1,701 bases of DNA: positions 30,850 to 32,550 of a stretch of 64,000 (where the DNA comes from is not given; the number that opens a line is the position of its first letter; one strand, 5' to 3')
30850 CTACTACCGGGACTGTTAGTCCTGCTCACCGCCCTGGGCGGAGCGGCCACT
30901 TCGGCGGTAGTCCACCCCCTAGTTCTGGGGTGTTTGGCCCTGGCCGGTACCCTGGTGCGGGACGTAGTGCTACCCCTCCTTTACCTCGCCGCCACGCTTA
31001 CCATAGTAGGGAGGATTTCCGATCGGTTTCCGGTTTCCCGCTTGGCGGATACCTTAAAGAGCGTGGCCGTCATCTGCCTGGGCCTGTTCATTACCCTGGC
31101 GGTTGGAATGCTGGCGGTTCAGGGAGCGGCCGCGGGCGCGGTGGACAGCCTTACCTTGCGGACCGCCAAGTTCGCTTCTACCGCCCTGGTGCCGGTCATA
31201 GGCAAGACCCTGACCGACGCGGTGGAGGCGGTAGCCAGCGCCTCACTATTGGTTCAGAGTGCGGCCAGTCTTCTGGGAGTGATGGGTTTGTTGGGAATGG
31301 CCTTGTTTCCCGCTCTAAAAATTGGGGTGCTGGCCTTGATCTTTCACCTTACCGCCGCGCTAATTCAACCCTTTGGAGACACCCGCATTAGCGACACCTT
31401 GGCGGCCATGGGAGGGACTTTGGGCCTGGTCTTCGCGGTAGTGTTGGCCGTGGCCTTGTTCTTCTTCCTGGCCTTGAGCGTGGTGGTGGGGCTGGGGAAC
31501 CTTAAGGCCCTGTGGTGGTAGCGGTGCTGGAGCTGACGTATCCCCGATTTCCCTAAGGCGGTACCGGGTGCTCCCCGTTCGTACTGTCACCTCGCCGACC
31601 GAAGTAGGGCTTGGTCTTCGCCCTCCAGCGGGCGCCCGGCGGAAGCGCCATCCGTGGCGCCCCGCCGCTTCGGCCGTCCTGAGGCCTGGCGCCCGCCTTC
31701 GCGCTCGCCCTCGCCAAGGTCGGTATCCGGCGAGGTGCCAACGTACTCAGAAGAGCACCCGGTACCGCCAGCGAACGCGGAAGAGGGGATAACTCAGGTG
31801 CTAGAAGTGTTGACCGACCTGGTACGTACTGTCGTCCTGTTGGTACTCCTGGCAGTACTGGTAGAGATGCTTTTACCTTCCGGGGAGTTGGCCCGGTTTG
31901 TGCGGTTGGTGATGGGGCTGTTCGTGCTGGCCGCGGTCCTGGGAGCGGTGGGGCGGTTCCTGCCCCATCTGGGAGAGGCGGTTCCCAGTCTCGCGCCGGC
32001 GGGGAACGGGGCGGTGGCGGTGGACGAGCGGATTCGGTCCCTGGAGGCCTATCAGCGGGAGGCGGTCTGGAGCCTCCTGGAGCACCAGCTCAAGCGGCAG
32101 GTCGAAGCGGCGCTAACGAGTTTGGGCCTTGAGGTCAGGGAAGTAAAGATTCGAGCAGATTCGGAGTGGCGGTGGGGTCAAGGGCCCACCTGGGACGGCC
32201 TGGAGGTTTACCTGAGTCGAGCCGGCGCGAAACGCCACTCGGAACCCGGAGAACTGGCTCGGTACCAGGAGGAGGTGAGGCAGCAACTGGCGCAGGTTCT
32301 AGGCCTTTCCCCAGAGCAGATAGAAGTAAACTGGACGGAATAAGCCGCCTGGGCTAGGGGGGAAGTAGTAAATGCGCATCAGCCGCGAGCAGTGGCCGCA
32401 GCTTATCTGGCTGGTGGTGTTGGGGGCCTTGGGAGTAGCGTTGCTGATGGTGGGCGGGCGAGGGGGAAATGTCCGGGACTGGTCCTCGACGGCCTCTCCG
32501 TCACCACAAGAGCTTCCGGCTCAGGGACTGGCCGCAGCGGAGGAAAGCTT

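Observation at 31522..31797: Palindromic ~213-nt GC-rich structured element inserted between spoIIIAE and spoIIIAF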

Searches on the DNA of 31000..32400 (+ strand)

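Call 6: search_rna_families(source=window, start=31000, end=32400, threshold=evalue, max_evalue=10, show_alignments=3)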
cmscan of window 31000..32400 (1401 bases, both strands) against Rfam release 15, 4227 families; matches with E-value up to 10: 2.
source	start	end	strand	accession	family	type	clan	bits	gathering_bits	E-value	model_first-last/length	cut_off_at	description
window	31478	31525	+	RF00523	Prion_pknot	Cis-reg;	-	15.7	39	7.4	1-40/40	no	Prion pseudoknot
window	31411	31466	+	RF03824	MIR5285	Gene; miRNA;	-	15.2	88.5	8.8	1-63/63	no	MIR5285 microRNA precursor family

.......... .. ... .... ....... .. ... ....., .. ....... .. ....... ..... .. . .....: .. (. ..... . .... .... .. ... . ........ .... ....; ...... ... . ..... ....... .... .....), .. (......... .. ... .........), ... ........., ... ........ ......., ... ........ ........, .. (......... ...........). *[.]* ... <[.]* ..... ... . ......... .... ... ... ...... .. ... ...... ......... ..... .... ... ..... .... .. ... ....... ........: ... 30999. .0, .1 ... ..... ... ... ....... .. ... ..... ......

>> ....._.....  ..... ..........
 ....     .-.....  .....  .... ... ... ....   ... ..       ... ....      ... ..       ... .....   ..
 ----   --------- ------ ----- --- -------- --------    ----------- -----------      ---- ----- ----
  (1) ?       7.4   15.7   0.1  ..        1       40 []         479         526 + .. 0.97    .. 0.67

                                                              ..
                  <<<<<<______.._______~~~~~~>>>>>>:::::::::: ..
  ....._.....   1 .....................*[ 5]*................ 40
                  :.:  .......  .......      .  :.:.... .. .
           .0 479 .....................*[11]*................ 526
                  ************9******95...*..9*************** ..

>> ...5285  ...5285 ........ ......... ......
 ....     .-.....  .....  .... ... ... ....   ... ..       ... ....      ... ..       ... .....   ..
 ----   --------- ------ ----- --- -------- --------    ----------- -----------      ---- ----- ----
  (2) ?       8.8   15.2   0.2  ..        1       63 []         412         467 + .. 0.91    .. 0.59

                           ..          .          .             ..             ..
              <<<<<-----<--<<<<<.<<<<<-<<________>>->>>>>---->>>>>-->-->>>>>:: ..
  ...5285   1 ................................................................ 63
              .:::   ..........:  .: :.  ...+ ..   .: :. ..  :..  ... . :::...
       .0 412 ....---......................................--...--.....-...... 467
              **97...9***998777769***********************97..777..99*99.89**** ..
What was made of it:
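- On Rfam structured RNA families: Nothing matched in the element at E up to 10 (call 6).
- It has no Rfam match even at E up to 10 (call 6).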

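Call 84: search_dna_similar(query=window:31524-31806:+, collection=plasmids, mode=distant, max_evalue=0.001, max_rows=10)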
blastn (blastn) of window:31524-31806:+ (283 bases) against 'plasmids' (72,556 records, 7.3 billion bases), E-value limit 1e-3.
No match.

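Call 85: search_dna_similar(query=window:31524-31806:+, collection=phages, mode=distant, max_evalue=0.001, max_rows=10)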
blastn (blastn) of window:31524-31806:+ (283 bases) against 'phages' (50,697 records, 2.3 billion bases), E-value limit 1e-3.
No match.

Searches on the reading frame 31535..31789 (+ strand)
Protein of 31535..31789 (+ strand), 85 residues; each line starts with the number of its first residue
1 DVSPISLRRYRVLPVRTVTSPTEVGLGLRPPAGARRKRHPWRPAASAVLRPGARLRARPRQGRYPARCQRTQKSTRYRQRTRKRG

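Call 43: find_homologous_proteins(query=A3, max_evalue=0.001)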
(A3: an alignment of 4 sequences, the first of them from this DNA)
Query A3 (4 sequences): 413 candidates shared short words with the query, none scored E <= 0.001.

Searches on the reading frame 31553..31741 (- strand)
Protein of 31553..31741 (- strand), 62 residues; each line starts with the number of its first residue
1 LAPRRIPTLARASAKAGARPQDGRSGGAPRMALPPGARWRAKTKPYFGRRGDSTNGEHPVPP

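Call 32: search_protein_families(library=pfam, proteins=[window:31553-31741:-], max_evalue=0.01)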
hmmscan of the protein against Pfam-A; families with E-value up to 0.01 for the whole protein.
window:31553-31741:- (62 aa): 0 families
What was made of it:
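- Checked: The SpoIIIAF Pfam domain starts right after GTG 31798, and the upstream 48 aa match nothing (call 32).
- The 48 extra residues match no family, and the SpoIIIAF domain begins after 31798 (call 32).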

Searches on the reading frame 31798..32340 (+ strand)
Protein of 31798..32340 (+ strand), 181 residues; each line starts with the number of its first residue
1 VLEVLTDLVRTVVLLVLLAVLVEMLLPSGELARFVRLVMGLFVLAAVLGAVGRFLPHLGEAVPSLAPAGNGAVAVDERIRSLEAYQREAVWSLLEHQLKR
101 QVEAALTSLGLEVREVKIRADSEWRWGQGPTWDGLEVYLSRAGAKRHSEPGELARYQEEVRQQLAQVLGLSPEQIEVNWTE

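Call 32: search_protein_families(library=pfam, proteins=[window:31798-32340:+], max_evalue=0.01)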
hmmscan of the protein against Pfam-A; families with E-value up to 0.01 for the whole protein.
window:31798-32340:+ (181 aa): 1 family
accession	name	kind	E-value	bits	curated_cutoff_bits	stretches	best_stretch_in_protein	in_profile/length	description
PF09581.16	Spore_III_AF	-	6.3e-21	75.7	28.3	1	13-178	1-185/185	Stage III sporulation protein AF (Spore_III_AF)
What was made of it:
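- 31798..32343 (+): spoIIIAF, 181 aa. Pfam PF09581, E 6e-21, residues 13-178 (call 32).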
